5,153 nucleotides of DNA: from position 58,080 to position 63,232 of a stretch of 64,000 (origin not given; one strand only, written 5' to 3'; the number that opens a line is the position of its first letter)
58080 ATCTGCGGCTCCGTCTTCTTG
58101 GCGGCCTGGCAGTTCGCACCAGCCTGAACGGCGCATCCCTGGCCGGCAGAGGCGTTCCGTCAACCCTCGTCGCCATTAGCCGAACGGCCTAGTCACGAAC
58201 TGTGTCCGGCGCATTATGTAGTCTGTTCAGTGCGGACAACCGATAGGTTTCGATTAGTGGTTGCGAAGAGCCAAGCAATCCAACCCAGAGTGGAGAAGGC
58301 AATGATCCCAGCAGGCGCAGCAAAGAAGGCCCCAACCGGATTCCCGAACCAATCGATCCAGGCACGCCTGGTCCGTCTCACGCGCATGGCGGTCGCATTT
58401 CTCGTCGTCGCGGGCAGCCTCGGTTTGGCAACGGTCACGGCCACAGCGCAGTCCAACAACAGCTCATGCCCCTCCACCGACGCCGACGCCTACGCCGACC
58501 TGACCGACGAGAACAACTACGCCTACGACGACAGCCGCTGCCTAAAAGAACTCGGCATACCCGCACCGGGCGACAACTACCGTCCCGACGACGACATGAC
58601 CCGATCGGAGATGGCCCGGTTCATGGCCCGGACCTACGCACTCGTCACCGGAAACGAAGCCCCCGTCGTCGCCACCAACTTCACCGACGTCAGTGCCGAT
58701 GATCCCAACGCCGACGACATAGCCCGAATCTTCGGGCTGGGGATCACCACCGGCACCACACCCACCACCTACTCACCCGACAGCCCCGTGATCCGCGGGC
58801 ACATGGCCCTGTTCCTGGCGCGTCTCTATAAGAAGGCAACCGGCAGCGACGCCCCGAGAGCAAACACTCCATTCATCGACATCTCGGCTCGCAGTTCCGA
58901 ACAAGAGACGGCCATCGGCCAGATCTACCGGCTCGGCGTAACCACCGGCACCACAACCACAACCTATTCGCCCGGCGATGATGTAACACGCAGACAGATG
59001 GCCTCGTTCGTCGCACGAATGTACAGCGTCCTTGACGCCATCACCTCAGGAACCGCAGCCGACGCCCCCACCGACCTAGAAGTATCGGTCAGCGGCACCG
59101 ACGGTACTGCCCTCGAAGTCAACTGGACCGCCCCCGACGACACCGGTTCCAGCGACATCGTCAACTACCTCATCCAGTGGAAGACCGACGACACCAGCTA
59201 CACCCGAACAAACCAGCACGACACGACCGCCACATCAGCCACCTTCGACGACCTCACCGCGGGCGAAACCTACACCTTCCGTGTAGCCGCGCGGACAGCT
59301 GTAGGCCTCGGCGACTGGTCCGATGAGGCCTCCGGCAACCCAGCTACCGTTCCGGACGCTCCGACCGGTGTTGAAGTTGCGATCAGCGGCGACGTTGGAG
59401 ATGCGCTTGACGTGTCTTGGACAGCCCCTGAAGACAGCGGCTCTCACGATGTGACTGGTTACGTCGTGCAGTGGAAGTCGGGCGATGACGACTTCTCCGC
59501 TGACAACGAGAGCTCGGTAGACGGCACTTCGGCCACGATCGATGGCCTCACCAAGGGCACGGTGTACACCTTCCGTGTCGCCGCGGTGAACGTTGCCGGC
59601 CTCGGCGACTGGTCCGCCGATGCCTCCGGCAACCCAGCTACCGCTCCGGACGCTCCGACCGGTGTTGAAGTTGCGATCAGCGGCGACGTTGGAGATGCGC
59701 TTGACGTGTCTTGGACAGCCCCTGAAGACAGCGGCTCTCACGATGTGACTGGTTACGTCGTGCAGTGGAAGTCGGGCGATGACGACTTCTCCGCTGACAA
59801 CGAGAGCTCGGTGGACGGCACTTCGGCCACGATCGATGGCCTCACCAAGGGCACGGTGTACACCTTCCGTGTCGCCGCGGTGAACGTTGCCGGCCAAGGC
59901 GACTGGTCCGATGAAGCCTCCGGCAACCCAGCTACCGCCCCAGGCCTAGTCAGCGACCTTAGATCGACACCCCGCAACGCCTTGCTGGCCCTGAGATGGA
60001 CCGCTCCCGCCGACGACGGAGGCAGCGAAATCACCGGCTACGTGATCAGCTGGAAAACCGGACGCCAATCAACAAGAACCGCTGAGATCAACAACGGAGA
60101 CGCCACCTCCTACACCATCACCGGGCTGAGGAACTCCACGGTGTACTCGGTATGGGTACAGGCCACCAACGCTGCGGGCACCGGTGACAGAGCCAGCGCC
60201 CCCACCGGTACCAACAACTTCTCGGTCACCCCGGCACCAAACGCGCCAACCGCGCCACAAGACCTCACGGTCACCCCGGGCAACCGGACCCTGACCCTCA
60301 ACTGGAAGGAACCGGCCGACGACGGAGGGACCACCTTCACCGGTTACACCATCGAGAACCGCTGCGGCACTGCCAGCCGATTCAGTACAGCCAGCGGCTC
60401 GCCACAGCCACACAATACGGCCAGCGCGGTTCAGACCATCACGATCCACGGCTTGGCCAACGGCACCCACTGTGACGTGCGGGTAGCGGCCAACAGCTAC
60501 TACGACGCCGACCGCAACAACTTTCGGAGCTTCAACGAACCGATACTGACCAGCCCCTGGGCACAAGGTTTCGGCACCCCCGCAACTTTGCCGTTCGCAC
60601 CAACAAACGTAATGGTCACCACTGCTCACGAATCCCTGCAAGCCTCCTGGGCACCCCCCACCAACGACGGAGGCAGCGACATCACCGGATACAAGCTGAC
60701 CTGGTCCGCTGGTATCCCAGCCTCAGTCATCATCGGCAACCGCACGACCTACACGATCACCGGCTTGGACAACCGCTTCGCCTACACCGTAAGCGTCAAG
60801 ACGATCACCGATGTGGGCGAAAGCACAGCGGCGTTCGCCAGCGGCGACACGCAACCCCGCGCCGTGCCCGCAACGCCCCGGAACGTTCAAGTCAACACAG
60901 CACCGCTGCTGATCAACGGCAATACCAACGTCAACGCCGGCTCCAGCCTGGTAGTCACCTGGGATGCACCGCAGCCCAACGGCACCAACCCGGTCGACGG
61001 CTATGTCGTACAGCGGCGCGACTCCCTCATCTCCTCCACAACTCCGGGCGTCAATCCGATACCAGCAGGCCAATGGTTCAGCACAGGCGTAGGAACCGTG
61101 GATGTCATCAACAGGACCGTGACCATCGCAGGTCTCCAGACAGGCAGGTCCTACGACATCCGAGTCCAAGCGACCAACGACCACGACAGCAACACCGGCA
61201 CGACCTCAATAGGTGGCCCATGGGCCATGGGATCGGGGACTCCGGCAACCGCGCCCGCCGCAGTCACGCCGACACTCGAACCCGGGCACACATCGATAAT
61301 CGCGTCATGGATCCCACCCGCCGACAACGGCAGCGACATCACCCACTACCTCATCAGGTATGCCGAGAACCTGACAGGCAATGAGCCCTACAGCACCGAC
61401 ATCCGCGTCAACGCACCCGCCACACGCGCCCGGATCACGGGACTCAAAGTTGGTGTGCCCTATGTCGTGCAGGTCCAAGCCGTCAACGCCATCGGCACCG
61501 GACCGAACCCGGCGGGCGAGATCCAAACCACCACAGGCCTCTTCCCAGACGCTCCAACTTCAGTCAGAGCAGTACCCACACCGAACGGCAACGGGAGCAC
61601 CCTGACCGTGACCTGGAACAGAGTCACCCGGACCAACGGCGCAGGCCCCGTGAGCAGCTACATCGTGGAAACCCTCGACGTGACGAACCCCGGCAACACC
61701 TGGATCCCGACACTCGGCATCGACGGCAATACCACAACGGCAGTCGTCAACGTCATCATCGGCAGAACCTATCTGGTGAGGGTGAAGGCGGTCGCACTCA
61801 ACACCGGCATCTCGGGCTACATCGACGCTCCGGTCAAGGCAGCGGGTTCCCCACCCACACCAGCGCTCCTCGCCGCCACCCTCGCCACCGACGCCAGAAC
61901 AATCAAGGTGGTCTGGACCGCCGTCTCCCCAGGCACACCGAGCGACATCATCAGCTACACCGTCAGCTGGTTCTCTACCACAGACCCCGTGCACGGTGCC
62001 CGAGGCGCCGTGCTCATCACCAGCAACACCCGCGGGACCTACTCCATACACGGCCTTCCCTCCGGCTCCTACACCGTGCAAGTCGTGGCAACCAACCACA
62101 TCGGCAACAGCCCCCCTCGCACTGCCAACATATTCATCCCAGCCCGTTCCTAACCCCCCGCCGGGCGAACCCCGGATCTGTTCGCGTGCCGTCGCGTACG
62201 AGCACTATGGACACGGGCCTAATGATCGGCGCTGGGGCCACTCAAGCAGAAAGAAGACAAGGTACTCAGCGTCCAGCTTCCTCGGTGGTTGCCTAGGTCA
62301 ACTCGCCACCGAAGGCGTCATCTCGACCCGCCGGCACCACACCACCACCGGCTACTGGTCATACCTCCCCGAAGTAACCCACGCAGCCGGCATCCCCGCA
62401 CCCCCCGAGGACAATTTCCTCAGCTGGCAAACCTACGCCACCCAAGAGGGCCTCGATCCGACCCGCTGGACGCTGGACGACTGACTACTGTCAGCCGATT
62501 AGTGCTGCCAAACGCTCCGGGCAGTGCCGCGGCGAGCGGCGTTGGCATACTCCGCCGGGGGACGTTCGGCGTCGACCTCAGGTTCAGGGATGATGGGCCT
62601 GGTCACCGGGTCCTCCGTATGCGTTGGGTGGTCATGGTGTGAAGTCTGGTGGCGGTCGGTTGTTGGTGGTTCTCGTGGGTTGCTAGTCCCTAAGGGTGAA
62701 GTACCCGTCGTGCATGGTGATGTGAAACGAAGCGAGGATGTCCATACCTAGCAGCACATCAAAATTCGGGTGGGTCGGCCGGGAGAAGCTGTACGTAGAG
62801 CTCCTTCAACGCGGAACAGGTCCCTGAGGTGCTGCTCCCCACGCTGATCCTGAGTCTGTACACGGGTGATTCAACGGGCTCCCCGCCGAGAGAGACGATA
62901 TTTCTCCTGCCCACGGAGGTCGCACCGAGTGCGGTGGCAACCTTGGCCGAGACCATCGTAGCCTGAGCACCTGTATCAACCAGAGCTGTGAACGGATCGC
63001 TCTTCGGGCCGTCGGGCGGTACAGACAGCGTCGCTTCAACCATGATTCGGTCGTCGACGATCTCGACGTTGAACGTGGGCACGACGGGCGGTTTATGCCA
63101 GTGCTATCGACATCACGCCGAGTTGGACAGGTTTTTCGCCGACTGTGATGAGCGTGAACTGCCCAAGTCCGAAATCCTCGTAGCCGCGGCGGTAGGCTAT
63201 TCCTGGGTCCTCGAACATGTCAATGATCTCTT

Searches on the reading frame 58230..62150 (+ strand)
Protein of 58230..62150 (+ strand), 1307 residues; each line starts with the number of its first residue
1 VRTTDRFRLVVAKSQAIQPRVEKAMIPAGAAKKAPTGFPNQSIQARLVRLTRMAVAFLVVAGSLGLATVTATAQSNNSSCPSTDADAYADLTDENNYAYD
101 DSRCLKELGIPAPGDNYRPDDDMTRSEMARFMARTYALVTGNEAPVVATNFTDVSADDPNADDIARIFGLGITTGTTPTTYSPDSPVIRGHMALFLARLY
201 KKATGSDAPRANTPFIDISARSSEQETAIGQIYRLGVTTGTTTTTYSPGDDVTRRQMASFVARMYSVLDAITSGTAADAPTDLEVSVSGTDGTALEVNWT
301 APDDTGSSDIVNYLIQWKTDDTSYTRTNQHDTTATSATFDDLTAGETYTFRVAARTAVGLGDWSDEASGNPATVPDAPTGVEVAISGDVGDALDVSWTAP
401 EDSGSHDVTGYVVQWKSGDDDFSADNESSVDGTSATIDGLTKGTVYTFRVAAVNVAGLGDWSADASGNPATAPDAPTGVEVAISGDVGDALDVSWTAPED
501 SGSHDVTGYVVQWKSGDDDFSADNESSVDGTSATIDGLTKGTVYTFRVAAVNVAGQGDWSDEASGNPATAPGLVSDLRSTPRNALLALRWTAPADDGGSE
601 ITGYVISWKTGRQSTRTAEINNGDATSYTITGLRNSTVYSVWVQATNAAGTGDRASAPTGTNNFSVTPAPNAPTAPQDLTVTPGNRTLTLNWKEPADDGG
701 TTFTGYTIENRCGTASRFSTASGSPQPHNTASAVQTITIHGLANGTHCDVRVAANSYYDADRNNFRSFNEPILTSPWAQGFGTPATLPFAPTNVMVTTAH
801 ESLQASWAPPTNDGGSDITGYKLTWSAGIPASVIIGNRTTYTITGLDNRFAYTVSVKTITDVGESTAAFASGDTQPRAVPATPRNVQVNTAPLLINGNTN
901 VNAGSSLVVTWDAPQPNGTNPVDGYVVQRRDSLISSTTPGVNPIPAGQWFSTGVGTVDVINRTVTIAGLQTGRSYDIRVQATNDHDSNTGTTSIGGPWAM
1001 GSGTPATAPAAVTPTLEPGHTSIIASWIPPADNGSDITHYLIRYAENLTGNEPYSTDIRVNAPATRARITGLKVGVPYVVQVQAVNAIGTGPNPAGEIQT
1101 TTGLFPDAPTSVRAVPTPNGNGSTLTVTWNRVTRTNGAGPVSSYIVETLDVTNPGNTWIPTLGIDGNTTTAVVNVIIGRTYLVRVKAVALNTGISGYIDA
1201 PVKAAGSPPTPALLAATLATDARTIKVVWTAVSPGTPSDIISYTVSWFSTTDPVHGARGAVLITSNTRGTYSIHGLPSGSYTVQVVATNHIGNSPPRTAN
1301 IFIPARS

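Call 45: search_protein_families(library=pfam, proteins=[window:58230-62150:+], max_evalue=0.01)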
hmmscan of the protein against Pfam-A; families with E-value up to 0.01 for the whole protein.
window:58230-62150:+ (1307 aa): 14 families
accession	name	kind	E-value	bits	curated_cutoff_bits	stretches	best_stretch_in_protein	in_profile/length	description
PF00041.27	fn3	-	5.3e-120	392.3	25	10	278-368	1-82/84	Fibronectin type III domain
PF25059.1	FN3_DSCAM-DSCAML_C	-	4.7e-38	129.8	39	3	595-655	14-74/89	DSCAM/DSCAML C-terminal Fn3-like domain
PF16656.11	Pur_ac_phosph_N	-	3.3e-30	105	30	3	280-367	1-89/93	Purple acid Phosphatase, N-terminal domain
PF00395.25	SLH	-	5e-15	55.6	20.8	2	150-193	1-44/44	S-layer homology domain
PF25523.1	Ig_RIMBP2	-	6.1e-12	45.9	27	0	787-866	2-91/105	RIMBP2-like, immunoglobulin-like domain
PF25788.1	Ig_Rha78A_N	-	2.1e-09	38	27.4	0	288-368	13-98/105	Rha78A-like, N-terminal immunoglobulin domain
PF09294.16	Interfer-bind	-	6.5e-08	33.2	21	0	312-354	43-84/104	Interferon-alpha/beta receptor, fibronectin type III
PF24031.1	FN3_IL27B_N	-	2.4e-06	28.2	42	0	1025-1090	16-84/91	IL27B N-terminal FN3 domain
PF25300.1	Fn3_Dep-1_3rd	-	1.8e-05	24.9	26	0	285-355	3-72/85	Dep-1 third Fn3-like domain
PF07495.19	Y_Y_Y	-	8.1e-05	22.9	26.6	0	1264-1298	25-57/65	Y_Y_Y domain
PF24421.1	Ig_J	-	0.00077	20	29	0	1267-1297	64-94/104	Tip attachment protein J, Ig-like domain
PF23376.1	Fn3_VIN3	-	0.00094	20.1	33.9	0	496-560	22-89/99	VIN3-like, fibronectin type-III domain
PF13620.12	CarboxypepD_reg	-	0.0068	17.2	32.3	1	1263-1289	32-58/82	Carboxypeptidase regulatory-like domain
PF23759.1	GBD_T9SS_assoc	-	0.0076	17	27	0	334-356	84-106/116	Galactose binding domain-like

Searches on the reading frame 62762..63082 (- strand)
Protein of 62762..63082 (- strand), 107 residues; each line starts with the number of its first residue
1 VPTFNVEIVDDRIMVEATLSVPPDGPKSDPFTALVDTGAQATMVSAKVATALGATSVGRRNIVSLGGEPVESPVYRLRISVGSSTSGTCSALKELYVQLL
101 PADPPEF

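Call 45: search_protein_families(library=pfam, proteins=[window:62762-63082:-], max_evalue=0.01)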
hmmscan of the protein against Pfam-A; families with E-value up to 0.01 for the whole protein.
window:62762-63082:- (107 aa): 3 families
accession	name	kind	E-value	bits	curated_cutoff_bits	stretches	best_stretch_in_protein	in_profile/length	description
PF13650.11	Asp_protease_2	-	6.8e-07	30.4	24.3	1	30-84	9-66/90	Aspartyl protease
PF13975.11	gag-asp_proteas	-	8.7e-07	29.9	28.2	1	30-86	9-68/92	gag-polyprotein putative aspartyl protease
PF00077.25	RVP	-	0.0067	17.1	20.7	0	22-47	14-32/101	Retroviral aspartyl protease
